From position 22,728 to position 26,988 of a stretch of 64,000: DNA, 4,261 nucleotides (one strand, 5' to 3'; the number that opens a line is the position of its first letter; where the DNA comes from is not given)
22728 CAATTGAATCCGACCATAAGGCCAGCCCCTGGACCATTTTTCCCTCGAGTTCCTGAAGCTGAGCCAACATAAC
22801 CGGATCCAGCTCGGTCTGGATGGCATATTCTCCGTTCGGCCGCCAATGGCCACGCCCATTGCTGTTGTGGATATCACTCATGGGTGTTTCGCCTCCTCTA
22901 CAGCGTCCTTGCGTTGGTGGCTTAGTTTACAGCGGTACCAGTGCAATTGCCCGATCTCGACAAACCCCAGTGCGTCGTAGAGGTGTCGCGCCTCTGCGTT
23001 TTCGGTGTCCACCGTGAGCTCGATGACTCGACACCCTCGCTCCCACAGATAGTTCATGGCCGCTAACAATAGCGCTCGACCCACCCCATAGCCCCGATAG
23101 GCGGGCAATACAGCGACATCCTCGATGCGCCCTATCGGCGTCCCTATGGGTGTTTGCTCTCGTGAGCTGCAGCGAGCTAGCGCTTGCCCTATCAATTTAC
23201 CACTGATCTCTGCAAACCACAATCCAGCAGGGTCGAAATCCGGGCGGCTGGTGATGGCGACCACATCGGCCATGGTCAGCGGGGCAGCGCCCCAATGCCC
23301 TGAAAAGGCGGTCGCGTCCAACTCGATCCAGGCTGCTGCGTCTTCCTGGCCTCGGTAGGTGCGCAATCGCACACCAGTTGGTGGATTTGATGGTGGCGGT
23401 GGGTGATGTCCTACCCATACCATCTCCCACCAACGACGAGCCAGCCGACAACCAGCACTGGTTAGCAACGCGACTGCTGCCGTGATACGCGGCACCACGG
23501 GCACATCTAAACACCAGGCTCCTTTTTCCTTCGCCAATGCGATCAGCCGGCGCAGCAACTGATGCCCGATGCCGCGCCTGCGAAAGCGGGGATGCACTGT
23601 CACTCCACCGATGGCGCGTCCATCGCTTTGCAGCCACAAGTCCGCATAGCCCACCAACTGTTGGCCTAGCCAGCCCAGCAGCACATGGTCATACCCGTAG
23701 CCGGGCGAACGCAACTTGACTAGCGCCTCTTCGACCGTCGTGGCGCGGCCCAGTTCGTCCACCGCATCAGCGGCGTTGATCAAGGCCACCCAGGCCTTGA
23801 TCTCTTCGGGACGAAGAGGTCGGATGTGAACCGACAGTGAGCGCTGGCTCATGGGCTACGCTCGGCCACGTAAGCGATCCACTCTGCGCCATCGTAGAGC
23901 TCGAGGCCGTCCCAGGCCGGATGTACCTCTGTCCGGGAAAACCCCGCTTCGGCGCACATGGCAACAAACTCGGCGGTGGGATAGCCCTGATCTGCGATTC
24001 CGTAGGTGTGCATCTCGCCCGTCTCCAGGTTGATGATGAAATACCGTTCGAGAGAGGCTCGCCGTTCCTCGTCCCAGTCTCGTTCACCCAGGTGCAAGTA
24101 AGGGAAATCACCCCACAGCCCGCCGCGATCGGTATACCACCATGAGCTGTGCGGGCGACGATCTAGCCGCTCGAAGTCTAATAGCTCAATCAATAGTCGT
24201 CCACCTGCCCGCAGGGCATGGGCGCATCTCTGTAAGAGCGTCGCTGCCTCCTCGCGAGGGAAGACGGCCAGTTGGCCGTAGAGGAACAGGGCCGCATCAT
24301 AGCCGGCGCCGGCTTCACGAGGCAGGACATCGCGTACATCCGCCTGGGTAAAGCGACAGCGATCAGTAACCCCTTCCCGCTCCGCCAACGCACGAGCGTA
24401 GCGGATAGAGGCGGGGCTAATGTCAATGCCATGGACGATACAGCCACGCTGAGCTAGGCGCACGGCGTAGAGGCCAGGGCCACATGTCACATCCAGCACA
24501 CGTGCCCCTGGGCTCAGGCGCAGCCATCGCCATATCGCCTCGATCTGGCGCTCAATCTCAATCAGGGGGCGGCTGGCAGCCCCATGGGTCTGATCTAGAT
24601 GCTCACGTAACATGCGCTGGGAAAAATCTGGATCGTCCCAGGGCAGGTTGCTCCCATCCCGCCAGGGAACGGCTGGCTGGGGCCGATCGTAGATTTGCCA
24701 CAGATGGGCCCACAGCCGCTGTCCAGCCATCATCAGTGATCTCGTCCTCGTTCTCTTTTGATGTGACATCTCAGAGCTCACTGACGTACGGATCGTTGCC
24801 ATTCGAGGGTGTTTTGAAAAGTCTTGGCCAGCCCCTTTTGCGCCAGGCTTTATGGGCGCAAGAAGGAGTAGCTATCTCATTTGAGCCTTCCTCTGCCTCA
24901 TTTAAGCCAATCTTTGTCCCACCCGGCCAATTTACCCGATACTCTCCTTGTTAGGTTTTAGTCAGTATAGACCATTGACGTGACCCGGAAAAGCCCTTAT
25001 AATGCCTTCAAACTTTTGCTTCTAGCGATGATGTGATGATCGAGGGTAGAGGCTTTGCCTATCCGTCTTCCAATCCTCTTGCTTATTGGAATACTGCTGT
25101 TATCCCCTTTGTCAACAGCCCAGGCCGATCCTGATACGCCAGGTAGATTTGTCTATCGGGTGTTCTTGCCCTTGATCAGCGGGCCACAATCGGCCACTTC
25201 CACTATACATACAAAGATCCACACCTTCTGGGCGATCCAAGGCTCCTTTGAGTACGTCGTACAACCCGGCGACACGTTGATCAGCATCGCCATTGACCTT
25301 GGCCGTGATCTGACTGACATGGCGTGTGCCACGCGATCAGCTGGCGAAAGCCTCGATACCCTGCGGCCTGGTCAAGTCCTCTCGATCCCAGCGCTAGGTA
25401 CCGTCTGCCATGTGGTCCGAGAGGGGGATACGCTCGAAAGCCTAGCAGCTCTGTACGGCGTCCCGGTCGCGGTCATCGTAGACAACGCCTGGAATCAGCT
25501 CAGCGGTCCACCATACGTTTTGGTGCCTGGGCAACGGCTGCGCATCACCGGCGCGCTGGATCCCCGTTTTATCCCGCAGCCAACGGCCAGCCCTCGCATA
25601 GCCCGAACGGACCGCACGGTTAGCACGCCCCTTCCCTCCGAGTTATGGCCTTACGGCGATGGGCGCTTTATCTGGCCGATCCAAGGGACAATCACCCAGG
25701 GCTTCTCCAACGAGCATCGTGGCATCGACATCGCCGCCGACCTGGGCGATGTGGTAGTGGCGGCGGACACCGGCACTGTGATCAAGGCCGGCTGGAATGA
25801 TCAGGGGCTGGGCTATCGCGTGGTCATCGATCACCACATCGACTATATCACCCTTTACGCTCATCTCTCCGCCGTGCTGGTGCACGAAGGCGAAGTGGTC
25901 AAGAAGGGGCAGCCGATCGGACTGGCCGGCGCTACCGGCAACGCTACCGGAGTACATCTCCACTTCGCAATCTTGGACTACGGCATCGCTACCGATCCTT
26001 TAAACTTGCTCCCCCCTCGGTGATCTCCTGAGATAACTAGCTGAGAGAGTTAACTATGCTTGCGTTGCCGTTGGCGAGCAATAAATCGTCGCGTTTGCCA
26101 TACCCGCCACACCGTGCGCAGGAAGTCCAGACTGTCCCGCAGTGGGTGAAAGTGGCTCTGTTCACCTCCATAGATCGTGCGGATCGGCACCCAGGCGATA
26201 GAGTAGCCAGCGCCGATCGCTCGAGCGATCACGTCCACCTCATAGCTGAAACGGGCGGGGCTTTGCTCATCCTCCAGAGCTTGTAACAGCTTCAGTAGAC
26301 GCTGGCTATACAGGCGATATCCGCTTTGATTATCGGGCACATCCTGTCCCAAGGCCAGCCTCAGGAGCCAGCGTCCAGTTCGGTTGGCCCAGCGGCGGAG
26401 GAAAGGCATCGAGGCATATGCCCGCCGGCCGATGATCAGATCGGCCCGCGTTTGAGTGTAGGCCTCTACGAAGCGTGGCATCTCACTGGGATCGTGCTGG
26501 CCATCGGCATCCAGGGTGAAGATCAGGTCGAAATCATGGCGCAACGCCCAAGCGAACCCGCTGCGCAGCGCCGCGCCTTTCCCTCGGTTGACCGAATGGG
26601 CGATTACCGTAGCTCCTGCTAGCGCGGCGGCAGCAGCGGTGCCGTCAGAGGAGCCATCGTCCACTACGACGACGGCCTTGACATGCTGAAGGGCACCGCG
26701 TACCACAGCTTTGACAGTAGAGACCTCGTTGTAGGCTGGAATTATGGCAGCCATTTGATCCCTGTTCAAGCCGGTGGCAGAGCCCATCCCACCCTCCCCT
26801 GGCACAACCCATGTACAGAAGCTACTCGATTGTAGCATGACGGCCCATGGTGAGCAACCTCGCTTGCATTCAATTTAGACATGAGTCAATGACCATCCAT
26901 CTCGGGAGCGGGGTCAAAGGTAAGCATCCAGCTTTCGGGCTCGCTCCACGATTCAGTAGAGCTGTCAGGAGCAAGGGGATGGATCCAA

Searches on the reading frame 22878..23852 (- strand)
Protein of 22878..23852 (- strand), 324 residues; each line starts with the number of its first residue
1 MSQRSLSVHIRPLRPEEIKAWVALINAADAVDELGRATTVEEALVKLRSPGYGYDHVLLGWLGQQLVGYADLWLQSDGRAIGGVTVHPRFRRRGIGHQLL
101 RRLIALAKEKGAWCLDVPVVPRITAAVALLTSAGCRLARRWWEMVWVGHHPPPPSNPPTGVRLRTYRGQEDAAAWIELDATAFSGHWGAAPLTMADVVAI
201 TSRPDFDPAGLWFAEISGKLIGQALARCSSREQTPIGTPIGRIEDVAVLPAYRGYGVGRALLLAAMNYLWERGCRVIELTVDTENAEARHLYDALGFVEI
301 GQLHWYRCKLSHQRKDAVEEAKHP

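Call 30: find_encoding_contigs(protein=window:22878-23852:-, flank=10000, max_places=1)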
Protein window:22878-23852:- (324 aa): 2 contigs read that carry it; 1 place shown.
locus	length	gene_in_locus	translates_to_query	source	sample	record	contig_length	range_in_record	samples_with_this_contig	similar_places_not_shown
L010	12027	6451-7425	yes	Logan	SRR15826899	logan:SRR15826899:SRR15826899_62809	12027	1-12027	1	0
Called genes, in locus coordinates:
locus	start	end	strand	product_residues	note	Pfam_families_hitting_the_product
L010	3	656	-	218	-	?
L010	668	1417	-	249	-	PF03009:GDPD, PF13653:GDPD_2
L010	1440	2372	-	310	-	PF01619:Pro_dh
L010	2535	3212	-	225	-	PF01022:HTH_5 (weak), PF01047:MarR (weak), PF08279:HTH_11 (weak), PF12802:MarR_2 (weak), PF12840:HTH_20, PF13412:HTH_24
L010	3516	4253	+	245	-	PF00535:Glycos_transf_2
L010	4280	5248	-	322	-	PF01476:LysM, PF01551:Peptidase_M23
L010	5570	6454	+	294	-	PF02353:CMAS, PF13489:Methyltransf_23 (weak), PF13847:Methyltransf_31, PF08241:Methyltransf_11, PF08242:Methyltransf_12, PF13649:Methyltransf_25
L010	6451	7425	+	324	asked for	PF13302:Acetyltransf_3 (faint), PF00583:Acetyltransf_1, PF08445:FR47 (weak), PF13508:Acetyltransf_7, PF00583:Acetyltransf_1, PF13673:Acetyltransf_10, PF13508:Acetyltransf_7, PF08445:FR47 (weak), +3 more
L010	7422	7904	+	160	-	-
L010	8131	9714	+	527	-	PF07905:PucR, PF17853:GGDEF_2, PF13556:HTH_30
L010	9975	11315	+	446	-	PF03951:Gln-synt_N, PF00120:Gln-synt_C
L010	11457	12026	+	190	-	?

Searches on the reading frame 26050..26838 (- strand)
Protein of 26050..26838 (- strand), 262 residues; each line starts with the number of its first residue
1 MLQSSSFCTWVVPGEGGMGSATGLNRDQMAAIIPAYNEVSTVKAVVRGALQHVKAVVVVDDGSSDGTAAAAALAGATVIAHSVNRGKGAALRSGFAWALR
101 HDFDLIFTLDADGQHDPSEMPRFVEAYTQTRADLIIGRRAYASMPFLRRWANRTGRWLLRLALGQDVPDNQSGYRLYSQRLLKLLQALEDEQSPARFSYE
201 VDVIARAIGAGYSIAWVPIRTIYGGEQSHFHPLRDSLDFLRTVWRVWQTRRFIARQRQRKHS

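Call 32: search_protein_families(library=pfam, proteins=[window:26050-26838:-], max_evalue=0.01)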
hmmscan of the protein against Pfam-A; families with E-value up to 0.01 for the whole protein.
window:26050-26838:- (262 aa): 4 families
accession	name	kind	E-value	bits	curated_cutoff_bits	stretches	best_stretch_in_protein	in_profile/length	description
PF00535.33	Glycos_transf_2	-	5.3e-25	88.7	23.3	1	31-182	2-164/168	Glycosyl transferase family 2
PF13641.12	Glyco_tranf_2_3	-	0.00058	20.4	27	1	29-131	3-114/230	Glycosyltransferase like family 2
PF13704.12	Glyco_tranf_2_4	-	0.0018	19.2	27.5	1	37-112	2-81/98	Glycosyl transferase family 2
PF12804.13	NTP_transf_3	-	0.0019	18.8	27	1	37-193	22-149/160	MobA-like NTP transferase domain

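Call 33: search_protein_families(library=ncbifam, proteins=[window:26050-26838:-], max_evalue=0.01)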
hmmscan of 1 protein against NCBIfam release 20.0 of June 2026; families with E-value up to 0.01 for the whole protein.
window:26050-26838:- (262 aa): 14 families
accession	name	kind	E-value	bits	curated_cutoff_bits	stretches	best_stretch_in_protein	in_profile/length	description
NF058614.1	PPMAGASynPpgS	equivalog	1.7e-27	96.3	370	1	31-187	4-167/226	polyprenyl-phospho-N-acetylgalactosaminyl synthase PpgS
TIGR04182.1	glyco_TIGR04182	equivalog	1.6e-23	83.5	325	1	30-249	3-220/293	S-layer glycoprotein N-glycosyltransferase AglJ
NF041391.1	DPhHxTase_Halo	equivalog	3.8e-15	55.4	375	1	35-248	3-210/213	dolichyl-phosphate hexose transferase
NF007986.1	PRK10714.1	equivalog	1.6e-13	50.4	529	1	28-183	7-170/316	undecaprenyl-phosphate 4-deoxy-4-formamido-L-arabinose transferase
NF010496.0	PRK13915.1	equivalog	4.4e-10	39.1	262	1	27-114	31-128/307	glucosyl-3-phosphoglycerate synthase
TIGR03469.1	HpnB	hypoth_equivalog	4e-09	36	379.25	1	28-134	45-167/386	hopene-associated glycosyltransferase HpnB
TIGR03937.1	PgaC_IcaA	equivalog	4.2e-08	32.6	422.3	1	27-124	45-147/407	poly-beta-1,6-N-acetyl-D-glucosamine synthase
NF047588.1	GlcsyltransPgfSStrep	equivalog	7.2e-08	32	500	1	31-190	5-172/308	glycosyltransferase PgfS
NF041865.1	EpsU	equivalog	1e-07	31.3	700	1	25-122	37-142/394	exopolysaccharide biosynthesis GT2 family glycosyltransferase EpsU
TIGR04283.1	glyco_like_mftF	equivalog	1.1e-07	31.6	182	1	31-113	3-83/221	TIGR04283 family arsenosugar biosynthesis glycosyltransferase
NF041875.1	EPS_EpsD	equivalog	2.8e-06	27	370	1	32-151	4-132/325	exopolysaccharide biosynthesis glycosyltransferase EpsD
TIGR03965.1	mycofact_glyco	equivalog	5.3e-06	25.6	280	1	26-118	73-170/467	mycofactocin biosynthesis glycosyltransferase MftF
NF045692.1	OglycostaseCruG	equivalog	0.00017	20.6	600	1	28-135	42-160/386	2'-O-glycosyltransferase CruG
TIGR01556.1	rhamnosyltran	subfamily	0.0072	15.5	200.55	1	38-116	6-87/281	rhamnosyltransferase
